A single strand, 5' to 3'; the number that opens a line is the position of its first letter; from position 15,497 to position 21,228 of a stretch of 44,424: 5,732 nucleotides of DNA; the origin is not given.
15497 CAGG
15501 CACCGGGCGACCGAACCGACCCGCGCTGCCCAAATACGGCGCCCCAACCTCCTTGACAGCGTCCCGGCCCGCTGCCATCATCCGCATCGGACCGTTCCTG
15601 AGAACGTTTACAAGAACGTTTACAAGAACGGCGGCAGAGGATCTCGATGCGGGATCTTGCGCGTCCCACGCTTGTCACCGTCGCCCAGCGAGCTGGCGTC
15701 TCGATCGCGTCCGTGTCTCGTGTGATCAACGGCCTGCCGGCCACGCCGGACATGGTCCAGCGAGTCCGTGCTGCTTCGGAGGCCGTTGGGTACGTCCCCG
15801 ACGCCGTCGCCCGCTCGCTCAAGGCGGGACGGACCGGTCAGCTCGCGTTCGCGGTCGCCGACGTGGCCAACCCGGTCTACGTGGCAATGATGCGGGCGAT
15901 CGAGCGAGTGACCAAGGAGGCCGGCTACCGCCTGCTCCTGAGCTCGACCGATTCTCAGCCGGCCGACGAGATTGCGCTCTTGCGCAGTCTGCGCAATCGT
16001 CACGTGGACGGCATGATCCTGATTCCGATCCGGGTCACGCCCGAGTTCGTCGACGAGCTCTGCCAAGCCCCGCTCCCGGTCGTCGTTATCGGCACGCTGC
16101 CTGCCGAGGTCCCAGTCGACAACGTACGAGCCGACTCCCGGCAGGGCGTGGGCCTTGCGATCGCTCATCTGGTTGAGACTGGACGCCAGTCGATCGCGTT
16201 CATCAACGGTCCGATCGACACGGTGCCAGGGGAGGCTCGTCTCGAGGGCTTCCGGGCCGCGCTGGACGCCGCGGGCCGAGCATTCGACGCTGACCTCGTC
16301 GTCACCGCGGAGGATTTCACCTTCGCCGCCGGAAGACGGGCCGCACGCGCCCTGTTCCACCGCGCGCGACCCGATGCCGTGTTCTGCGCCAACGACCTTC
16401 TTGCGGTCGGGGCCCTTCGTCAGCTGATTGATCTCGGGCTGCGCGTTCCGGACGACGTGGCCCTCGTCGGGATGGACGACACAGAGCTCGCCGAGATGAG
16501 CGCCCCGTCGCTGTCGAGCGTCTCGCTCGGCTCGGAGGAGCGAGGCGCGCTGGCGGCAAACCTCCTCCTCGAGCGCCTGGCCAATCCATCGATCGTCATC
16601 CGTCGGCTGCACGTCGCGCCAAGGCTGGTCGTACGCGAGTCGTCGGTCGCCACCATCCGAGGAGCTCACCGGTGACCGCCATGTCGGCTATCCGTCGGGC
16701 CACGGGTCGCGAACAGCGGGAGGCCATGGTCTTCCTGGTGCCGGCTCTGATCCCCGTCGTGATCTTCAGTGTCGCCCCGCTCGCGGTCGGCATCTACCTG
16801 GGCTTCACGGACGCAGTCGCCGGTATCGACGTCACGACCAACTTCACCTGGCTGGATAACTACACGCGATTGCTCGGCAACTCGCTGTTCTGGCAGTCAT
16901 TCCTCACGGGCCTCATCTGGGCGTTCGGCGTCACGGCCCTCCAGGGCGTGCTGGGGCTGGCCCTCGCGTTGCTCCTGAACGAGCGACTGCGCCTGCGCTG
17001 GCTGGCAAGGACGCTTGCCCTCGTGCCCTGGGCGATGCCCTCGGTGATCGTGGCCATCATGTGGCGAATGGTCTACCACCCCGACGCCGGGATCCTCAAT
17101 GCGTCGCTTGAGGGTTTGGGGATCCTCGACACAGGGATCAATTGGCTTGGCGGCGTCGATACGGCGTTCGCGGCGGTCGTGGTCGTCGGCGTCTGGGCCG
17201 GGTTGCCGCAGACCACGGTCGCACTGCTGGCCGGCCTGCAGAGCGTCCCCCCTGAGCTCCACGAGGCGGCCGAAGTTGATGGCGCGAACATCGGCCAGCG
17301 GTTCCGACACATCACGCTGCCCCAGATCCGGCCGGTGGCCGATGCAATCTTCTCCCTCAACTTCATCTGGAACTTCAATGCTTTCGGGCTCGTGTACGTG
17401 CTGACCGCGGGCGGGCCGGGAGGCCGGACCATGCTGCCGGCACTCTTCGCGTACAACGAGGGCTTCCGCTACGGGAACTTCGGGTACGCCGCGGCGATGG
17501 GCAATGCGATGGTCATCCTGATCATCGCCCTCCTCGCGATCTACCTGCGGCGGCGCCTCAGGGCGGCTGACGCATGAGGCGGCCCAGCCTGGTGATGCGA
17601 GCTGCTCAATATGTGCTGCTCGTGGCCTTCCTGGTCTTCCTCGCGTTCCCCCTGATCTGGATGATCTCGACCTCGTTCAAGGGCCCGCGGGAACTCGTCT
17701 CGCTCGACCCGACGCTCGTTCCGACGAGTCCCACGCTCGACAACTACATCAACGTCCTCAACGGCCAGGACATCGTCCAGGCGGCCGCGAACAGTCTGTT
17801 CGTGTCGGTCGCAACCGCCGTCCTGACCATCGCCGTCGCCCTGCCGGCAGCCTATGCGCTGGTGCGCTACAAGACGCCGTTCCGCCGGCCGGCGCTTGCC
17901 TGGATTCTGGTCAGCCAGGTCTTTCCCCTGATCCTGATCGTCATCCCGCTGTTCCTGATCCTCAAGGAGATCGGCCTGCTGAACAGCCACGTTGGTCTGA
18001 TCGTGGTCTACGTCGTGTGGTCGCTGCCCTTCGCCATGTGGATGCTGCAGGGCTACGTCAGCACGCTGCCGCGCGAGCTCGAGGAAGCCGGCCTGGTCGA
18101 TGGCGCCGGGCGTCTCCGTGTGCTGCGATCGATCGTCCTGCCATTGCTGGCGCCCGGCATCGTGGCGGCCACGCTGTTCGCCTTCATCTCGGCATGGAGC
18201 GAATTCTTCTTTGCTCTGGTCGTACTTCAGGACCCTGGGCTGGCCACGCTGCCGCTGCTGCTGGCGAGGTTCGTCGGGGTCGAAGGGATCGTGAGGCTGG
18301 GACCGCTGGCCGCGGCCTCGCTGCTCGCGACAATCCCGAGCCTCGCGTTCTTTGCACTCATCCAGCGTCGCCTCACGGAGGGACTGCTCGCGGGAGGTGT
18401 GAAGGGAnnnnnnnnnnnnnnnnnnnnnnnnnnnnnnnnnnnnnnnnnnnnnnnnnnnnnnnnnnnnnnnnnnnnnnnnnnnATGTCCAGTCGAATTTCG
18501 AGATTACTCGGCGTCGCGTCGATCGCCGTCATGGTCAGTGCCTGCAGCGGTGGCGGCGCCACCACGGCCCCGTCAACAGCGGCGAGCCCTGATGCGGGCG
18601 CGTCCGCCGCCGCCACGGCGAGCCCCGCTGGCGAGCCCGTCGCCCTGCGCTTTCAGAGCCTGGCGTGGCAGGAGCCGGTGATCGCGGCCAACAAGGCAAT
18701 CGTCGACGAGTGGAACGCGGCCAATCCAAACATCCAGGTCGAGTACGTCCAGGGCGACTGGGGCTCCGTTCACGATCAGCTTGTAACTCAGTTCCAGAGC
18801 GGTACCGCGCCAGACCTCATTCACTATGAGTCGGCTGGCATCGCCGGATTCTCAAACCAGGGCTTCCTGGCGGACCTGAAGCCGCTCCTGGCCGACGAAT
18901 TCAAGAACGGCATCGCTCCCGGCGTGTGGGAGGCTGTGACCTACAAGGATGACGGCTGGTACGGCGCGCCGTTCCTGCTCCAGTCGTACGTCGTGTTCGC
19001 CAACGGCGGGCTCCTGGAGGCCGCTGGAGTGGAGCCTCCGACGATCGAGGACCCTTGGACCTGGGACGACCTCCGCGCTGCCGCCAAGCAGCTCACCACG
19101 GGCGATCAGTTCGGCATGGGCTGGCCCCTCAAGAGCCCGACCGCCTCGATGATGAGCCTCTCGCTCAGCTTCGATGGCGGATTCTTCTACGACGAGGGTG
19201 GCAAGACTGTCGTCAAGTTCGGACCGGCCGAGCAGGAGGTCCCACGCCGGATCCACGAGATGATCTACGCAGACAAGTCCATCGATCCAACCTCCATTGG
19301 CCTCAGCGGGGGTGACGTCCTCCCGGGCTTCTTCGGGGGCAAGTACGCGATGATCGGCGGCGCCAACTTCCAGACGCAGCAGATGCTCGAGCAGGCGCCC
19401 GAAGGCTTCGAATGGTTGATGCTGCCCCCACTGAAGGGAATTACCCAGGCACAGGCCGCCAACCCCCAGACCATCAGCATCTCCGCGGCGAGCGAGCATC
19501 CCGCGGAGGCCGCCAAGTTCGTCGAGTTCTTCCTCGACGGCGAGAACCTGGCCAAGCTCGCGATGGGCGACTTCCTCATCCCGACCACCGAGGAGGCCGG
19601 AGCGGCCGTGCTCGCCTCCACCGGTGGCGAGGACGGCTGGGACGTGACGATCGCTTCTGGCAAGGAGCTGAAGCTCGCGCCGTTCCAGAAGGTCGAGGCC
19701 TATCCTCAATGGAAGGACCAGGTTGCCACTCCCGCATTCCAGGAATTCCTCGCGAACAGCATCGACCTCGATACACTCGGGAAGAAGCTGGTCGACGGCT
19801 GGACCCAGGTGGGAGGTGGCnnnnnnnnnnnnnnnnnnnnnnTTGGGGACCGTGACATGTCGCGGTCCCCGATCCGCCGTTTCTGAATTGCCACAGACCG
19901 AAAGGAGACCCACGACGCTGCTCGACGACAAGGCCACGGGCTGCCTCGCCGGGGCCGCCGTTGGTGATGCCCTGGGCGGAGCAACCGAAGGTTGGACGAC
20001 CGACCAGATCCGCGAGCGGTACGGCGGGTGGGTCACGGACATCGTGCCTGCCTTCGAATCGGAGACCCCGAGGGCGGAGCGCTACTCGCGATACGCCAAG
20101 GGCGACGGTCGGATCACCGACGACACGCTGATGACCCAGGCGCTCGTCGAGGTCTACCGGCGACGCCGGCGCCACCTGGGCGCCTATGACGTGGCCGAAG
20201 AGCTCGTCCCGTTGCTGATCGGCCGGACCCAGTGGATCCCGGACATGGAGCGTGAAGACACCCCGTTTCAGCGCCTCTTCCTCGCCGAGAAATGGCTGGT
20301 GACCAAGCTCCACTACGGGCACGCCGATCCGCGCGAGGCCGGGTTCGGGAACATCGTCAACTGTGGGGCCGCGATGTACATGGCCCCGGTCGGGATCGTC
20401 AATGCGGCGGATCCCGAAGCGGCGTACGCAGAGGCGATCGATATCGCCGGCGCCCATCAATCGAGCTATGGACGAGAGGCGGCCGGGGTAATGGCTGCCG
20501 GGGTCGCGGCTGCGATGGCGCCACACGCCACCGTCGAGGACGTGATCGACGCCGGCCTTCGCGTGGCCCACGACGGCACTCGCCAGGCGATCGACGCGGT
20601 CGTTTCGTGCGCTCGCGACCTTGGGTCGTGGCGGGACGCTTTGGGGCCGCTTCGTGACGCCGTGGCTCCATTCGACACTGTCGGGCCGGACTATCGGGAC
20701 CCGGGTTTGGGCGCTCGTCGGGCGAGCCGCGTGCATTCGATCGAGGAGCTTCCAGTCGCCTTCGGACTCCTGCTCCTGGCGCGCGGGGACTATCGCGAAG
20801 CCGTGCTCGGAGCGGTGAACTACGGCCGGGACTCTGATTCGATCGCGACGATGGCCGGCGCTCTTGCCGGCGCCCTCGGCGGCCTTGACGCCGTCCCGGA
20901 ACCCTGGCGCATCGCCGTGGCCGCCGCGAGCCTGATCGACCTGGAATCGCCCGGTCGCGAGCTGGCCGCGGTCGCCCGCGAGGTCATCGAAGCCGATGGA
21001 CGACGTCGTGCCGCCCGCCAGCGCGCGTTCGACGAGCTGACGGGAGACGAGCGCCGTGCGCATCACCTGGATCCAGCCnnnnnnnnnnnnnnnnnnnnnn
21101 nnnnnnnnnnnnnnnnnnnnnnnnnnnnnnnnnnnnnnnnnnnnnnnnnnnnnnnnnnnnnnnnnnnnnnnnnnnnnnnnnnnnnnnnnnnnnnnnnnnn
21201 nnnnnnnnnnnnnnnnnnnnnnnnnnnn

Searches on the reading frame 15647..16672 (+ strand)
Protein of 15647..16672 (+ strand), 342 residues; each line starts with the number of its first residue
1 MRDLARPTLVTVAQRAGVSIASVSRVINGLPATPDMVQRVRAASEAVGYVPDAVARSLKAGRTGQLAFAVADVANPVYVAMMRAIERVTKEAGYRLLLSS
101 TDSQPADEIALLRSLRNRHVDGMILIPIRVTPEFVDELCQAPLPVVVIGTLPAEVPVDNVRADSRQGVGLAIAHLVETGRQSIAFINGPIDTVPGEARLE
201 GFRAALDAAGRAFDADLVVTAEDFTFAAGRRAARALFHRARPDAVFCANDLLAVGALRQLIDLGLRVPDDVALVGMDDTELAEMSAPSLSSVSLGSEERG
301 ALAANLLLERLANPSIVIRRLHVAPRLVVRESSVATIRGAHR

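Call 7: search_protein_families(library=pfam, proteins=[window:15647-16672:+], max_evalue=0.001)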
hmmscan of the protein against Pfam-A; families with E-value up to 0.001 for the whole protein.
window:15647-16672:+ (342 aa): 4 families
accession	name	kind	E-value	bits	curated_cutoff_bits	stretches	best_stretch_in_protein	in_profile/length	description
PF13377.12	Peripla_BP_3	-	3.9e-34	118.6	26.5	1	173-333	2-167/167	Periplasmic binding protein-like domain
PF00532.27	Peripla_BP_1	-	4.1e-21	76.1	22.2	1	65-309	3-259/281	Periplasmic binding proteins and sugar binding domain of LacI family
PF13407.12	Peripla_BP_4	-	4.7e-15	56.3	35.1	1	67-280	2-220/258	Periplasmic binding protein domain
PF00356.27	LacI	-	4.8e-07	29.9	27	1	8-52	1-46/46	Bacterial regulatory proteins, lacI family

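Call 70: search_protein_families(library=ncbifam, proteins=[window:15647-16672:+], max_evalue=1e-10)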
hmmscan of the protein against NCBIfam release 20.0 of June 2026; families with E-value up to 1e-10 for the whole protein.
window:15647-16672:+ (342 aa): 18 families
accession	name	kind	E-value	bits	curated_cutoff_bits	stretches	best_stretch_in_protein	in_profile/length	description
NF007743.0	PRK10423.1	equivalog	4.2e-63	213.4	531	1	8-332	3-329/330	ribose operon transcriptional repressor RbsR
NF047341.1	lactose_RbsR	equivalog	9.5e-56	189.5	382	1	9-333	5-328/331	ribose utilization transcriptional repressor RbsR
TIGR01481.1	ccpA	equivalog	1.6e-55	188.8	442.35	1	8-323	4-319/330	catabolite control protein A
NF008269.0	PRK11041.1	equivalog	1.8e-53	181.7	436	1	5-335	8-339/342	DNA-binding transcriptional regulator CytR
NF052440.1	TransRegGNTRPSEAE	equivalog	3.9e-53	180.7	400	1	4-333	3-333/333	HTH-type transcriptional regulator GntR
NF007979.0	PRK10703.1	equivalog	2.2e-51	175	501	1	8-333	3-331/341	HTH-type transcriptional repressor PurR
NF007075.0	PRK09526.1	subfamily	1.1e-44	152.8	340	1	8-336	7-334/358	LacI family DNA-binding transcriptional regulator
NF051853.1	TransRegUriRCory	equivalog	9.7e-40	136.6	550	1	7-333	1-324/327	transcriptional regulator UriR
NF008002.0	PRK10727.1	equivalog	3.1e-38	131.7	557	1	8-337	3-332/341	HTH-type transcriptional regulator GalR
NF007449.0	PRK10014.1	subfamily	6.2e-37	127.4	310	1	6-330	6-341/342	Mal regulon transcriptional regulator MalI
TIGR02417.1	fruct_sucro_rep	subfamily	7.6e-36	124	389.55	1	9-292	2-288/327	D-fructose-responsive transcription factor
NF008452.0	PRK11303.1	equivalog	3.4e-31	108.6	385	1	8-313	2-310/332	catabolite repressor/activator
NF007706.0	PRK10401.1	equivalog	1.2e-30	107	555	1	8-338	3-333/346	HTH-type transcriptional regulator GalS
NF047913.1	TransRegIdnR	equivalog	6e-28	98.1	500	1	6-320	5-318/331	DNA-binding transcriptional regulator IdnR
NF011563.0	PRK14987.1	equivalog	8.4e-28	97.6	433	1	5-322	4-320/331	gluconate operon transcriptional repressor GntR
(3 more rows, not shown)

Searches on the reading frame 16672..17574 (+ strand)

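Call 7: search_protein_families(library=pfam, proteins=[window:16672-17574:+], max_evalue=0.001)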
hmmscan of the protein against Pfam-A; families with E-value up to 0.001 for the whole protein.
window:16672-17574:+ (301 aa): 1 family
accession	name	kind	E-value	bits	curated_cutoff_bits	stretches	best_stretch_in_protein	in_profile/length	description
PF00528.27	BPD_transp_1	-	4.6e-25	88.9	26.4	1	93-291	3-175/184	Binding-protein-dependent transport system inner membrane component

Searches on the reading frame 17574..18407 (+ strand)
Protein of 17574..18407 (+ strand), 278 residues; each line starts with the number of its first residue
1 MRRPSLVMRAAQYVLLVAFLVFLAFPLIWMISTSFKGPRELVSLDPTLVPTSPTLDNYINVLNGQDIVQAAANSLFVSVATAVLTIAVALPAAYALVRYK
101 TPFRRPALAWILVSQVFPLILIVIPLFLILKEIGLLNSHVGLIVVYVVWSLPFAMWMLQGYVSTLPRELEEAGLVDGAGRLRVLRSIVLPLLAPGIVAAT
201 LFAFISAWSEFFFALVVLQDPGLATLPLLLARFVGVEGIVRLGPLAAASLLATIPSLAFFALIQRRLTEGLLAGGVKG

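Call 7: search_protein_families(library=pfam, proteins=[window:17574-18407:+], max_evalue=0.001)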
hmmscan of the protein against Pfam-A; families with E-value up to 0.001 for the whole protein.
window:17574-18407:+ (278 aa): 1 family
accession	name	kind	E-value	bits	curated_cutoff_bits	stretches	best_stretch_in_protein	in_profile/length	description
PF00528.27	BPD_transp_1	-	9.4e-20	71.5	26.4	1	88-267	4-178/184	Binding-protein-dependent transport system inner membrane component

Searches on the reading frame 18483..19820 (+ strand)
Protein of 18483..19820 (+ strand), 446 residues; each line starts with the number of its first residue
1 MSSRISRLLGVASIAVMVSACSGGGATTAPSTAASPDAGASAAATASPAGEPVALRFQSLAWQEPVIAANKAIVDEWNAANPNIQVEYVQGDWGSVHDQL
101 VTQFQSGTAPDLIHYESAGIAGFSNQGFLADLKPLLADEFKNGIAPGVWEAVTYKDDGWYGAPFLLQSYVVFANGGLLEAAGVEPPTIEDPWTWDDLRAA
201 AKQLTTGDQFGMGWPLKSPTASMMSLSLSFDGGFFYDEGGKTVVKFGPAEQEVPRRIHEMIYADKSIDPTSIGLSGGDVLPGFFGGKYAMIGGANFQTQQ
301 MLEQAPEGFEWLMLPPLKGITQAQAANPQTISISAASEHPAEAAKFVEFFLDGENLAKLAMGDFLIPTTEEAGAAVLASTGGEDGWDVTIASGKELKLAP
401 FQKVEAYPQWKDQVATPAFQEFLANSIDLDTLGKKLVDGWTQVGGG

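Call 7: search_protein_families(library=pfam, proteins=[window:18483-19820:+], max_evalue=0.001)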
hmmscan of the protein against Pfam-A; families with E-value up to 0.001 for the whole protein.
window:18483-19820:+ (446 aa): 2 families
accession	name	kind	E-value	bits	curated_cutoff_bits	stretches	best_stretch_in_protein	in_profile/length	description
PF01547.30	SBP_bac_1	-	2.3e-39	136.6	26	1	71-351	11-301/307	Bacterial extracellular solute-binding protein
PF13416.11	SBP_bac_8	-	2.8e-27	96.7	27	1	72-374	1-267/279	Bacterial extracellular solute-binding protein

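Call 44: search_protein_families(library=ncbifam, proteins=[window:18483-19820:+], max_evalue=0.00001)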
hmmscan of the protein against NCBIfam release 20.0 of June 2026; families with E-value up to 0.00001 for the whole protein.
window:18483-19820:+ (446 aa): 2 families
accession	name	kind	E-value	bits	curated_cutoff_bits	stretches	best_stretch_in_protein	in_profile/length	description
NF007011.0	PRK09474.1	equivalog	3e-08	32.9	291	1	97-238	70-197/396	maltose/maltodextrin ABC transporter substrate-binding protein MalE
TIGR03850.1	bind_CPR_0540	equivalog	4.2e-08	32.2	299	1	70-203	50-190/437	carbohydrate ABC transporter substrate-binding protein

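Call 67: search_solved_structures(query=window:18483-19820:+, max_evalue=0.00001)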
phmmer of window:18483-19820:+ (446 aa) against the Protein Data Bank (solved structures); distinct sequences matched with E-value up to 0.00001: 28.
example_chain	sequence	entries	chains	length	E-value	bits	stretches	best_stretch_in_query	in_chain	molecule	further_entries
4qrz_A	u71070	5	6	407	4.2e-18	68.8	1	72-353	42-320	ABC-TYPE SUGAR TRANSPORTER | ABC transporter, substrate binding protein (Sugar)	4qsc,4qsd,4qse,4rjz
5f7v_A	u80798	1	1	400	5.6e-16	61.8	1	71-371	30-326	Lmo0181 protein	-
5z6b_A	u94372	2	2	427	8.1e-16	61.2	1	38-380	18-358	Putative ABC transporter substrate-binding protein YesO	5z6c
6wpm_A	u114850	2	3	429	6.1e-15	58.4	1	73-380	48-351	Substrate-binding protein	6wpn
4r6k_A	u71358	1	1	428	9.7e-15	57.7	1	48-380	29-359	SOLUTE-BINDING PROTEIN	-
4g68_A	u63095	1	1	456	5.6e-14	55.2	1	39-302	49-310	ABC transporter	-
4g68_B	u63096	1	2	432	7.7e-14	54.7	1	41-302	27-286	ABC transporter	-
8art_A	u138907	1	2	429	2.9e-13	52.8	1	32-394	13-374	Putative secreted maltose-binding protein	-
9xf5_A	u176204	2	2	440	5.2e-11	45.4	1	11-375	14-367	ABC transporter substrate-binding protein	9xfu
9rsl_A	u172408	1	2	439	7.3e-11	44.9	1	68-205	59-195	Sugar ABC transporter, sugar-binding protein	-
9ry2_A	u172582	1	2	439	1.1e-10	44.4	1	68-205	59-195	Sugar ABC transporter, sugar-binding protein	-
9ru4_A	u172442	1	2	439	1.2e-10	44.2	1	68-205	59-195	Sugar ABC transporter, sugar-binding protein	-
9rwc_A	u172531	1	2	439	1.2e-10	44.2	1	68-205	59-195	Sugar ABC transporter, sugar-binding protein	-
9rsi_A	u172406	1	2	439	1.2e-10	44.2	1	68-205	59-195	Sugar ABC transporter, sugar-binding protein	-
5ci5_A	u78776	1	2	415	1.4e-10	44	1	84-244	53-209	Extracellular solute-binding protein family 1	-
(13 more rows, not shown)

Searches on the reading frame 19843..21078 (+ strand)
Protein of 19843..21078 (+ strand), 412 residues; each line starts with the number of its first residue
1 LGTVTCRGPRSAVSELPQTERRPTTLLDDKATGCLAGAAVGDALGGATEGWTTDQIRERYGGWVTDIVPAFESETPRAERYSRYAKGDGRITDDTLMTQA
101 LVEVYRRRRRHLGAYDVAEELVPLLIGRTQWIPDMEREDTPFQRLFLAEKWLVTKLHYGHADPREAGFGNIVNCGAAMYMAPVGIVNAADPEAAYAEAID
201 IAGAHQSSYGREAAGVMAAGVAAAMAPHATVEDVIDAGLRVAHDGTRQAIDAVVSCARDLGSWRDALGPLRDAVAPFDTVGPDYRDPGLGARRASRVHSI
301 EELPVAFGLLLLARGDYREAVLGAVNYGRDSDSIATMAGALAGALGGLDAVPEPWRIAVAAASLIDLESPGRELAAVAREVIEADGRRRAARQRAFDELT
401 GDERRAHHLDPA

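Call 4: search_protein_families(library=pfam, proteins=[window:19843-21078:+], max_evalue=0.1)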
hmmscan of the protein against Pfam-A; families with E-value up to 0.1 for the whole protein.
window:19843-21078:+ (412 aa): 1 family
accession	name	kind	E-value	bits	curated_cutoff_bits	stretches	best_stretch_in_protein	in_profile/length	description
PF03747.19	ADP_ribosyl_GH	-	2.2e-52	179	26.2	1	33-353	1-286/287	ADP-ribosylglycohydrolase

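Call 5: search_protein_families(library=ncbifam, proteins=[window:19843-21078:+], max_evalue=0.1)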
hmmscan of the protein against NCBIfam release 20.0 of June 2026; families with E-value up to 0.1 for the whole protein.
window:19843-21078:+ (412 aa): 4 families
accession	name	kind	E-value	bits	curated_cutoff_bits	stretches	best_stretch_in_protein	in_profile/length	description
NF041672.1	ADPriboarghdlase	equivalog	7.3e-12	44.7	490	2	316-363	299-346/361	ADP-ribosylarginine hydrolase Tri1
TIGR02662.1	dinitro_DRAG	equivalog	7.3e-11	41.8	337.05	2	312-357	220-265/287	ADP-ribosyl-[dinitrogen reductase] hydrolase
NF008437.0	PRK11280.1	equivalog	0.036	13.9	99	0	5-48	46-88/179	hypothetical protein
NF040910.1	CD1375_fam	subfamily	0.051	13.3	22.5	0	348-361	16-29/34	CD1375 family protein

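Call 68: search_solved_structures(query=window:19843-21078:+, max_evalue=0.00001)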
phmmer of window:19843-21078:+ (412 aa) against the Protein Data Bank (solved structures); distinct sequences matched with E-value up to 0.00001: 16.
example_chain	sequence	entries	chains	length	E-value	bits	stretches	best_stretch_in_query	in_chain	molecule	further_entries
1t5j_A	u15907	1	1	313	1.3e-11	47.5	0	299-356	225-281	Hypothetical protein MJ1187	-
6dre_A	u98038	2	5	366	4.2e-09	39.3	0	314-357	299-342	ADP-ribosyl-(Dinitrogen reductase) hydrolase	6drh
5zqy_A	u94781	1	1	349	5.3e-09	38.9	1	318-358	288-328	Poly(ADP-ribose) glycohydrolase ARH3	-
9rfd_A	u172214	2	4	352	5.8e-09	38.8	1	318-358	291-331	ADP-ribosylhydrolase ARH3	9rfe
2foz_A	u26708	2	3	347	6.6e-09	38.6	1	318-358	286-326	ADP-ribosylhydrolase like 2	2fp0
2g4k_A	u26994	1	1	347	6.9e-09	38.6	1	318-358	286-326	ADP-ribosylhydrolase 3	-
6d36_C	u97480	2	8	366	7e-09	38.5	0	318-358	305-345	Poly(ADP-ribose) glycohydrolase ARH3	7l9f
2qty_A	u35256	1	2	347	9.9e-09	38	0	320-358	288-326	Poly(ADP-ribose) glycohydrolase ARH3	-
6d3a_C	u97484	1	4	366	2.4e-08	36.8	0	319-358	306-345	Poly(ADP-ribose) glycohydrolase ARH3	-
7akr_AAA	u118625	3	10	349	4.3e-08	35.9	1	318-358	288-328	ADP-ribose glycohydrolase ARH3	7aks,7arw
7l9h_C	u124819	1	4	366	4.6e-08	35.8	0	319-358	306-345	ADP-ribose glycohydrolase ARH3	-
2woc_A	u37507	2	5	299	8e-08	35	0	316-356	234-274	ADP-RIBOSYL-[DINITROGEN REDUCTASE] GLYCOHYDROLASE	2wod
2woe_A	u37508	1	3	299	8.1e-08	35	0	316-356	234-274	ADP-RIBOSYL-[DINITROGEN REDUCTASE] GLYCOHYDROLASE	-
7l9i_C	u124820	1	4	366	8.7e-08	34.9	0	319-358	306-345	ADP-ribose glycohydrolase ARH3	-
2cwc_A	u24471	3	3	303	1.2e-06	31.2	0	306-358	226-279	ADP-ribosylglycohydrolase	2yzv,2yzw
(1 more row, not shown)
